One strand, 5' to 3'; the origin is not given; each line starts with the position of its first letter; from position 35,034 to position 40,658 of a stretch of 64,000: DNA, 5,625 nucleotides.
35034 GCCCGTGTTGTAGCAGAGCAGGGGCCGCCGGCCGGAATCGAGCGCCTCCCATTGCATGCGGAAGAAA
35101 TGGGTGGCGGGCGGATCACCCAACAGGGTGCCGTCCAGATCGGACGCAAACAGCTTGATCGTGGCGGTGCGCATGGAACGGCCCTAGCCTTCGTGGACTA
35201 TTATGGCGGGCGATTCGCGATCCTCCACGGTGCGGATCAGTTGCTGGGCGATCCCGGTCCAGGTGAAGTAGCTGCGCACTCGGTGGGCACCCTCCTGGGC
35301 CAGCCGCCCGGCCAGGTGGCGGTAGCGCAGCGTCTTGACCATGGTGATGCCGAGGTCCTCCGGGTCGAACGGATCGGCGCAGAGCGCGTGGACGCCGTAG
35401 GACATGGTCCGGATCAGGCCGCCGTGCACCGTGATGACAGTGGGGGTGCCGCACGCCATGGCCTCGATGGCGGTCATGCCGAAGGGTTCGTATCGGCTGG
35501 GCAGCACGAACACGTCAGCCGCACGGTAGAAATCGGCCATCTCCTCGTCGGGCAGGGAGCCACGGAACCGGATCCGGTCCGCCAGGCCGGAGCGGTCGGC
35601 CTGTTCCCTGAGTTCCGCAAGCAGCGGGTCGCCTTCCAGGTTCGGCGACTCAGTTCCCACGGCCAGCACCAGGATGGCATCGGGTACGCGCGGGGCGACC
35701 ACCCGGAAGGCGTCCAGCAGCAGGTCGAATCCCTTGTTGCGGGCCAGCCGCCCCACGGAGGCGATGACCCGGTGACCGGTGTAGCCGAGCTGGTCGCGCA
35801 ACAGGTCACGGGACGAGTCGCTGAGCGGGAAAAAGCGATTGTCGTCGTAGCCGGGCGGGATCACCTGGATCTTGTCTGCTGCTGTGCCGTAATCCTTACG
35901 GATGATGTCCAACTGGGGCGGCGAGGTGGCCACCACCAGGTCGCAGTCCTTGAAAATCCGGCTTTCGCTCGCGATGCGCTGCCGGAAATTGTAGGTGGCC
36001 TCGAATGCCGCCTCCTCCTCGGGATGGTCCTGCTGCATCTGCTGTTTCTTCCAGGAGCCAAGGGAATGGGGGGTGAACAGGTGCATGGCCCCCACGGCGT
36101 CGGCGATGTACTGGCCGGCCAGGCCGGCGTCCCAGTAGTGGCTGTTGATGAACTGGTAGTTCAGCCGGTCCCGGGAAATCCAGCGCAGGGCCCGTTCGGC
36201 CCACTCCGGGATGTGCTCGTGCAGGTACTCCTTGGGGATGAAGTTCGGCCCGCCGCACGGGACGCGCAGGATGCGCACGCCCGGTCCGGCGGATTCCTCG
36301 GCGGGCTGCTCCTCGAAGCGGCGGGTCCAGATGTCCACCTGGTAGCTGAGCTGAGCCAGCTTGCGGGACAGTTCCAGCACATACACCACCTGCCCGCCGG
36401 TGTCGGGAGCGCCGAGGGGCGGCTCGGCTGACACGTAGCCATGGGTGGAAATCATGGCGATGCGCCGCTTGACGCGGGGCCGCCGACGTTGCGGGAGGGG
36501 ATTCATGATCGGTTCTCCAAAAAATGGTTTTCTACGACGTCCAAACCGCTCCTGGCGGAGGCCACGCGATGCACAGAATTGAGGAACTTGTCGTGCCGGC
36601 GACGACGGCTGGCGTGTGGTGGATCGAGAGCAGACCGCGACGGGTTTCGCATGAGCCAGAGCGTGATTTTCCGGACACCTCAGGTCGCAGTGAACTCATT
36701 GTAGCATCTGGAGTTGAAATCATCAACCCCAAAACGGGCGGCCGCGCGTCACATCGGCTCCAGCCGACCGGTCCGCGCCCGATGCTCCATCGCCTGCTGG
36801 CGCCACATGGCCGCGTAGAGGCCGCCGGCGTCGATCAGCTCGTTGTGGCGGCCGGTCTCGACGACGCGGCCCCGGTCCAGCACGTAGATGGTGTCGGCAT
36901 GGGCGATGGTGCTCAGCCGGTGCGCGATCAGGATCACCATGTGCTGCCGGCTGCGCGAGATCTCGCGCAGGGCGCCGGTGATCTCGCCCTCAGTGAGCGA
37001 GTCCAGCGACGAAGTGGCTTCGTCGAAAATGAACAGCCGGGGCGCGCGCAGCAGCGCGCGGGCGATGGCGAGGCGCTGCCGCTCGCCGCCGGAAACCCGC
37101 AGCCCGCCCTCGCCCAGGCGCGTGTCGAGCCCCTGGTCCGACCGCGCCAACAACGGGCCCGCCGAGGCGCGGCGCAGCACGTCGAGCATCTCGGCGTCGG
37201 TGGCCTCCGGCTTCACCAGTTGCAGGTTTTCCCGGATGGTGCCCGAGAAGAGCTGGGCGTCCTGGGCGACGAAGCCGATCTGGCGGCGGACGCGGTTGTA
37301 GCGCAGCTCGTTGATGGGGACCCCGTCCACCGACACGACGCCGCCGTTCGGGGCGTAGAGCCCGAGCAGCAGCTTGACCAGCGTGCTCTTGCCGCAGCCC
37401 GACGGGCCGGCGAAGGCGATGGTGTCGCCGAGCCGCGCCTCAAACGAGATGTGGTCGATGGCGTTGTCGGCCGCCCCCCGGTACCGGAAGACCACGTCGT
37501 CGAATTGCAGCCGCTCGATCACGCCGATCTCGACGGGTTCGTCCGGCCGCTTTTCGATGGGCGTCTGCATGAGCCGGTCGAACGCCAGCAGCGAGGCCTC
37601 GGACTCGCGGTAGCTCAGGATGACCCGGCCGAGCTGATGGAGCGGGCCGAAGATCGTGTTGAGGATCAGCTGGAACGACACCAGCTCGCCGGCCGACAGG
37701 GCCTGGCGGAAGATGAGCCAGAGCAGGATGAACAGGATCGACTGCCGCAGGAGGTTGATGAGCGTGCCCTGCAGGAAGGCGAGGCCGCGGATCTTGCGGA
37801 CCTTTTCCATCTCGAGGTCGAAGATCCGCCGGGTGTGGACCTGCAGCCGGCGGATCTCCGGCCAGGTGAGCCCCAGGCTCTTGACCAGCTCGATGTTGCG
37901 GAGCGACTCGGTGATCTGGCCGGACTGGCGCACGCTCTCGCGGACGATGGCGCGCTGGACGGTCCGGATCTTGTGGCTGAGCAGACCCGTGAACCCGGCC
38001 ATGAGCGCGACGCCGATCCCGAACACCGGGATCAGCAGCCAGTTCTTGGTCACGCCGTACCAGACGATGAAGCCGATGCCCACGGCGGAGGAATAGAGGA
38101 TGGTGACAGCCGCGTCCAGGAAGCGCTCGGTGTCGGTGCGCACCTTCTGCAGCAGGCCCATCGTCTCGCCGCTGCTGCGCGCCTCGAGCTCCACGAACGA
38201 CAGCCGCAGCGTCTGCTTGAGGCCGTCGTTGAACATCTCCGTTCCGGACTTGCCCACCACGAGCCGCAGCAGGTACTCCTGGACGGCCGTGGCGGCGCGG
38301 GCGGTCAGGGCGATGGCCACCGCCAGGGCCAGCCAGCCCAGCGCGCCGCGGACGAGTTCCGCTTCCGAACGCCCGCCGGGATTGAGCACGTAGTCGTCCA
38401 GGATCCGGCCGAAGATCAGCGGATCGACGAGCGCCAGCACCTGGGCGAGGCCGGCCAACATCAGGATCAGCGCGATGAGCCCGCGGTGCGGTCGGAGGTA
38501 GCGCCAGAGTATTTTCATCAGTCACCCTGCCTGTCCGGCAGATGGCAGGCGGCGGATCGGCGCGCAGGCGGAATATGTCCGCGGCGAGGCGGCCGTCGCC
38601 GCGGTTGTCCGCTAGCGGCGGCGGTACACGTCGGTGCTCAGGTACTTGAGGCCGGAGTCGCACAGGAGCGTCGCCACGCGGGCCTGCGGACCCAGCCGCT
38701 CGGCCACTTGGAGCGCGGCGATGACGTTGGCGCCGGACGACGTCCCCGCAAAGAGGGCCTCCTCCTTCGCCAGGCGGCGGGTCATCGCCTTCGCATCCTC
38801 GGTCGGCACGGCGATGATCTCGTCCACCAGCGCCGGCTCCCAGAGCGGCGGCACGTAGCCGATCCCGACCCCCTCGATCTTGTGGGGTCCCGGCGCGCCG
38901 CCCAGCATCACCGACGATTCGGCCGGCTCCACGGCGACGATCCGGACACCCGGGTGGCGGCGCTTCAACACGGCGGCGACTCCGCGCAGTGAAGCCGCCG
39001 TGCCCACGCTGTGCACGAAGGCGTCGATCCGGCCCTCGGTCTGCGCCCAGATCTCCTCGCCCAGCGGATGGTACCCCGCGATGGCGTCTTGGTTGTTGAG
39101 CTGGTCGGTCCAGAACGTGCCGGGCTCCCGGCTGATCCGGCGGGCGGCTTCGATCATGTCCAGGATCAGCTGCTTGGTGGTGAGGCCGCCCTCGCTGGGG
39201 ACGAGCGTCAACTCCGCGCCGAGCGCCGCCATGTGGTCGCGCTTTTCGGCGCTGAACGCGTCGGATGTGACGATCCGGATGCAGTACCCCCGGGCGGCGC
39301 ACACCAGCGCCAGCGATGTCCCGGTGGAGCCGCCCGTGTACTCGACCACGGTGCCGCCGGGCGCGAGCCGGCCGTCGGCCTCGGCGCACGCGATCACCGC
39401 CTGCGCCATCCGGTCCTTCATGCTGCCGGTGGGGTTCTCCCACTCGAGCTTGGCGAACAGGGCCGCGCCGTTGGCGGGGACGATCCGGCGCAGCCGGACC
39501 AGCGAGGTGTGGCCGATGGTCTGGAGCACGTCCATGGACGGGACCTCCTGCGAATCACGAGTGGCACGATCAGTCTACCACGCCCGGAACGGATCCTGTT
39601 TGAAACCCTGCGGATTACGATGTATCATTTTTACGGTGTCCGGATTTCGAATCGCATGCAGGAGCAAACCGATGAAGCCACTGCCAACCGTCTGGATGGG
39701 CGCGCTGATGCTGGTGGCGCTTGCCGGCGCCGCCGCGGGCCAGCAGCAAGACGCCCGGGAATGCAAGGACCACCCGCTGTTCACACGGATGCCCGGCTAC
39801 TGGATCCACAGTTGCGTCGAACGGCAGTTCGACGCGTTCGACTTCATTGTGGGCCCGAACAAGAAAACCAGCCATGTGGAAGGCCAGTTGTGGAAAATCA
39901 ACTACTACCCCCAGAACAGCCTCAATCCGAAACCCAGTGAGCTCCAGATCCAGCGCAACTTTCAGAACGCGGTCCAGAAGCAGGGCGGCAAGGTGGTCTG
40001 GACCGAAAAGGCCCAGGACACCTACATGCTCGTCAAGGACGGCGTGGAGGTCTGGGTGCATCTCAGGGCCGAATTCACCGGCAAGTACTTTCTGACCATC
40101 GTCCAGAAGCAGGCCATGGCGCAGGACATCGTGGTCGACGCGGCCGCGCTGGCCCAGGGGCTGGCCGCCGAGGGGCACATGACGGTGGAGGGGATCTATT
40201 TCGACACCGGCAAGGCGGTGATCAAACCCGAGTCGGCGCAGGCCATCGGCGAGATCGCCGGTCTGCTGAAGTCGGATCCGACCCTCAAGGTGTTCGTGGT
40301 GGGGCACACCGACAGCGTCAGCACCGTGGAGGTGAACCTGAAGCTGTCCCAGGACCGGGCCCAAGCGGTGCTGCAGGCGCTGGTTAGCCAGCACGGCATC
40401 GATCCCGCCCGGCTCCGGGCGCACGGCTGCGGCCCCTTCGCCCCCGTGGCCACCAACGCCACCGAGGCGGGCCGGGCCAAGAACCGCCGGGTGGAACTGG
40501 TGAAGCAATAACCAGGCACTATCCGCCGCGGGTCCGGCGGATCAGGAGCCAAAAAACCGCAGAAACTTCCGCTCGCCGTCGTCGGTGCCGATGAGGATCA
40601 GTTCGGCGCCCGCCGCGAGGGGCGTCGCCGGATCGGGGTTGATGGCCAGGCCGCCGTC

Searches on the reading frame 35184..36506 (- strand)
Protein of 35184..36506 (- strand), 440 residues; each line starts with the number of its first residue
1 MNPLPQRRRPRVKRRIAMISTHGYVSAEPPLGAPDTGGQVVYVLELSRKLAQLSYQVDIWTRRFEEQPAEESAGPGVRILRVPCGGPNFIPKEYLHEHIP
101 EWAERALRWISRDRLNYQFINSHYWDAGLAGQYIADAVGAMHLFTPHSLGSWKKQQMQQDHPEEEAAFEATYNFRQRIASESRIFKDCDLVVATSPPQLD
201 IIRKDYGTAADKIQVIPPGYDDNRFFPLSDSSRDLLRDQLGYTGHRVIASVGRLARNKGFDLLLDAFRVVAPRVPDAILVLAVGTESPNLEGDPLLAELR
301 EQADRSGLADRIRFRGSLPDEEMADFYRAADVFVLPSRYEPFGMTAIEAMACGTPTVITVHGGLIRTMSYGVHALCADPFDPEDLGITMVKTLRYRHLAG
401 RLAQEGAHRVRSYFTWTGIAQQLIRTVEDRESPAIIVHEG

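Call 20: search_protein_families(library=pfam, proteins=[window:35184-36506:-], max_evalue=0.00001)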
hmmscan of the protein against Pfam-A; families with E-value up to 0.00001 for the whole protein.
window:35184-36506:- (440 aa): 7 families
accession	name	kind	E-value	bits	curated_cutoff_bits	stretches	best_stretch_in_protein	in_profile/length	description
PF00534.26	Glycos_transf_1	-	5.8e-33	114.3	26.4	1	240-404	9-167/172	Glycosyl transferases group 1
PF13692.12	Glyco_trans_1_4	-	6.3e-30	104.7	27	1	246-392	2-139/142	Glycosyl transferases group 1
PF13439.12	Glyco_transf_4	-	8.3e-25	88.2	28.5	1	37-224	2-170/170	Glycosyltransferase Family 4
PF13579.12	Glyco_trans_4_4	-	5.1e-22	79.3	29.7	1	37-219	1-158/158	Glycosyl transferase 4-like domain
PF20706.3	GT4-conflict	-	2.8e-15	56.7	26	1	35-371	10-323/385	Family 4 Glycosyltransferase in conflict systems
PF13524.12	Glyco_trans_1_2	-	3e-08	34.2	25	1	311-424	28-143/144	Glycosyl transferase-like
PF00862.26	GT-B_Sucrose_synth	-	8.3e-08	31.9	23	1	15-51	15-51/290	Sucrose synthase first GT-B domain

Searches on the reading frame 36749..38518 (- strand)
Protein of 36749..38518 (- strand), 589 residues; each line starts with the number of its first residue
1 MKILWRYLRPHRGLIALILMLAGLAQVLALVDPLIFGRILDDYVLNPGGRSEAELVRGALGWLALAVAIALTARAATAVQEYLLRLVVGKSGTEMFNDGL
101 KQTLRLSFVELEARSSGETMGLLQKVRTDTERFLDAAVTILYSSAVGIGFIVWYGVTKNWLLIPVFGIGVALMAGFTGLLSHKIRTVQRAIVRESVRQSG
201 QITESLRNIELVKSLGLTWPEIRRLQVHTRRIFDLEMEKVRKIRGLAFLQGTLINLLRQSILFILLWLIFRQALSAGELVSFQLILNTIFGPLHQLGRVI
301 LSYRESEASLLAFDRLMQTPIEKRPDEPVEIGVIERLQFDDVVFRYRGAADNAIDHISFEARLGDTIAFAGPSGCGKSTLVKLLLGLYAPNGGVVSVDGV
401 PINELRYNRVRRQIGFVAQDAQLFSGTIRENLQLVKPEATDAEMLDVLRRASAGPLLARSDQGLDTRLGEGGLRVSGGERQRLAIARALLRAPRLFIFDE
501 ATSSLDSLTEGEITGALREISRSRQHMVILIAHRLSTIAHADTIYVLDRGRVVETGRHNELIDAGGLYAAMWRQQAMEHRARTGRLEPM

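Call 20: search_protein_families(library=pfam, proteins=[window:36749-38518:-], max_evalue=0.00001)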
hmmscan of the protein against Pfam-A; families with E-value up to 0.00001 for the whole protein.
window:36749-38518:- (589 aa): 2 families
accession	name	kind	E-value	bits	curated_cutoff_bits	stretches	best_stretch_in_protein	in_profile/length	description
PF00005.33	ABC_tran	-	3.2e-30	106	25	1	355-503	2-137/137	ABC transporter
PF00664.28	ABC_membrane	-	9.3e-17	62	28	1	16-293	2-274/274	ABC transporter transmembrane region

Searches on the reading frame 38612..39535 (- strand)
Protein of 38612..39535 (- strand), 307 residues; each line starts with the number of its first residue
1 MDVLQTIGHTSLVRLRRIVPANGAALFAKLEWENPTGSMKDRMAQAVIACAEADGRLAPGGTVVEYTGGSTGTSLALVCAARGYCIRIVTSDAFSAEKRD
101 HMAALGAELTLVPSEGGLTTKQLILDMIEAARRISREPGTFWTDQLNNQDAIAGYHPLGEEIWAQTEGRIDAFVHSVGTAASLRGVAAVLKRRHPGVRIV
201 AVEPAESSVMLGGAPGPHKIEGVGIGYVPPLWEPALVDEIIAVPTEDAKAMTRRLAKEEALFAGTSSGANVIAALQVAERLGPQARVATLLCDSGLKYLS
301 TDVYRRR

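Call 20: search_protein_families(library=pfam, proteins=[window:38612-39535:-], max_evalue=0.00001)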
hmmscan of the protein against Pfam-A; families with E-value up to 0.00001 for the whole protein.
window:38612-39535:- (307 aa): 1 family
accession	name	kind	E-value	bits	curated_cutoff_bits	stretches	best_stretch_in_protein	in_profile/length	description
PF00291.31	PALP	-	7e-68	229.5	35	1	4-293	2-295/295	Pyridoxal-phosphate dependent enzyme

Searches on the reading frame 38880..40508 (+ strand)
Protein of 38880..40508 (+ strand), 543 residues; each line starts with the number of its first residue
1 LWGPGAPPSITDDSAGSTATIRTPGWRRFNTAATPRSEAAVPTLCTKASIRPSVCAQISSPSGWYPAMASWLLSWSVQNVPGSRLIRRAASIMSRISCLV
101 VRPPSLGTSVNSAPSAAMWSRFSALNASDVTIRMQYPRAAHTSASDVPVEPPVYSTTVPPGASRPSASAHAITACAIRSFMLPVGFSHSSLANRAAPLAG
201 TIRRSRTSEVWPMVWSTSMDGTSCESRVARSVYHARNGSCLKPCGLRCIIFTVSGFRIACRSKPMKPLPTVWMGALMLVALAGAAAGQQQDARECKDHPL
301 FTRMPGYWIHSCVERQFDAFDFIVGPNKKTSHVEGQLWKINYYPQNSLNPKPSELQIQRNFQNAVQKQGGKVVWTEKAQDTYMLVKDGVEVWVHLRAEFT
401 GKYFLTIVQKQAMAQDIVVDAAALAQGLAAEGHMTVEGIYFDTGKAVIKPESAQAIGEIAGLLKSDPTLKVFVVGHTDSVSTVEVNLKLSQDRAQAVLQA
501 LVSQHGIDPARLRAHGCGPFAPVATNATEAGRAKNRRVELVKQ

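Call 56: search_protein_families(library=pfam, proteins=[window:38880-40508:+], max_evalue=0.001)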
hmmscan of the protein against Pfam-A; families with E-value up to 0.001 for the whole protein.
window:38880-40508:+ (543 aa): 2 families
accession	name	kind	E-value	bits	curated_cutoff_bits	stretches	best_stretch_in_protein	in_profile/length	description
PF00691.25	OmpA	-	1.6e-20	73.7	27.2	1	440-536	1-98/98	OmpA family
PF05359.17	DUF748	-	0.00011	20.9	50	0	433-479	875-921/1037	Domain of Unknown Function (DUF748)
